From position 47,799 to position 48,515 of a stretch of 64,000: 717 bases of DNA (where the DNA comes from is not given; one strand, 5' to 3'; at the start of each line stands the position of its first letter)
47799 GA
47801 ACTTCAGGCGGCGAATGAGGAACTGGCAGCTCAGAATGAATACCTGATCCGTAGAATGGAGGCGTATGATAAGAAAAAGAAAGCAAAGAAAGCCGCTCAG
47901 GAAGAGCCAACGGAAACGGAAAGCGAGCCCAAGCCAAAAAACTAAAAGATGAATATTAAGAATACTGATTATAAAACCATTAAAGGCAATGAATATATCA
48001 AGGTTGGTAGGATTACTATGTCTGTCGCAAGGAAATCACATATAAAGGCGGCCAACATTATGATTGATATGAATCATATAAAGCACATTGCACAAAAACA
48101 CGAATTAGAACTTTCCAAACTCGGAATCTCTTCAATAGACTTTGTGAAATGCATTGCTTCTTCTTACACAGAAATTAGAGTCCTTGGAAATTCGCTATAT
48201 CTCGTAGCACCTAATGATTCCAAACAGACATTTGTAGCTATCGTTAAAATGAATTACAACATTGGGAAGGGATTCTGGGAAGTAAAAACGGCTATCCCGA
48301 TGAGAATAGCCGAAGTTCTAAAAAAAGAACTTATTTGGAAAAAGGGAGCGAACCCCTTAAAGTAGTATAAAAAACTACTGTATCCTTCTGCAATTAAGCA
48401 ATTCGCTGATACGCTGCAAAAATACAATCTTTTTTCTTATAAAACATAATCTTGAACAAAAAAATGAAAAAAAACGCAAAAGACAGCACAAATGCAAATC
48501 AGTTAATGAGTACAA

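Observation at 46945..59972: Recurrent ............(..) promoter-like motif: twice on the coding strand and four times antisense just downstream of small genes; possible cis-antisense RNAs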

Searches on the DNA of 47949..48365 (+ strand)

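Call 36: search_rna_families(sources=[L002, L008, L001], threshold=evalue, max_evalue=1, show_alignments=2)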
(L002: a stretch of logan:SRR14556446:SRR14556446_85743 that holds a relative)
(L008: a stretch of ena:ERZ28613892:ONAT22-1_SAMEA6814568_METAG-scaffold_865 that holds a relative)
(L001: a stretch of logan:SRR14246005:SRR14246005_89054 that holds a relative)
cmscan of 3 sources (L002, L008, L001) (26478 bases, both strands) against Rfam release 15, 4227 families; matches with E-value up to 1: 3.
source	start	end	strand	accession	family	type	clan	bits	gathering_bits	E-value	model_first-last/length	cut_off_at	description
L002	7223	7302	+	RF04319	BTncRNA_FopS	Gene; sRNA;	-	31.2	56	0.43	1-71/71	no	Bacteroidetes FopS (family of paralogous sRNAs)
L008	1934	1999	-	RF03980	mir-2012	Gene; miRNA;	-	26.8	90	0.27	1-84/84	no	mir-2012 microRNA precursor family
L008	8238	8303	-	RF02628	Hrs1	Gene; sRNA;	-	26.1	56.4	0.31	1-74/74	no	Hfq-regulated sRNA 1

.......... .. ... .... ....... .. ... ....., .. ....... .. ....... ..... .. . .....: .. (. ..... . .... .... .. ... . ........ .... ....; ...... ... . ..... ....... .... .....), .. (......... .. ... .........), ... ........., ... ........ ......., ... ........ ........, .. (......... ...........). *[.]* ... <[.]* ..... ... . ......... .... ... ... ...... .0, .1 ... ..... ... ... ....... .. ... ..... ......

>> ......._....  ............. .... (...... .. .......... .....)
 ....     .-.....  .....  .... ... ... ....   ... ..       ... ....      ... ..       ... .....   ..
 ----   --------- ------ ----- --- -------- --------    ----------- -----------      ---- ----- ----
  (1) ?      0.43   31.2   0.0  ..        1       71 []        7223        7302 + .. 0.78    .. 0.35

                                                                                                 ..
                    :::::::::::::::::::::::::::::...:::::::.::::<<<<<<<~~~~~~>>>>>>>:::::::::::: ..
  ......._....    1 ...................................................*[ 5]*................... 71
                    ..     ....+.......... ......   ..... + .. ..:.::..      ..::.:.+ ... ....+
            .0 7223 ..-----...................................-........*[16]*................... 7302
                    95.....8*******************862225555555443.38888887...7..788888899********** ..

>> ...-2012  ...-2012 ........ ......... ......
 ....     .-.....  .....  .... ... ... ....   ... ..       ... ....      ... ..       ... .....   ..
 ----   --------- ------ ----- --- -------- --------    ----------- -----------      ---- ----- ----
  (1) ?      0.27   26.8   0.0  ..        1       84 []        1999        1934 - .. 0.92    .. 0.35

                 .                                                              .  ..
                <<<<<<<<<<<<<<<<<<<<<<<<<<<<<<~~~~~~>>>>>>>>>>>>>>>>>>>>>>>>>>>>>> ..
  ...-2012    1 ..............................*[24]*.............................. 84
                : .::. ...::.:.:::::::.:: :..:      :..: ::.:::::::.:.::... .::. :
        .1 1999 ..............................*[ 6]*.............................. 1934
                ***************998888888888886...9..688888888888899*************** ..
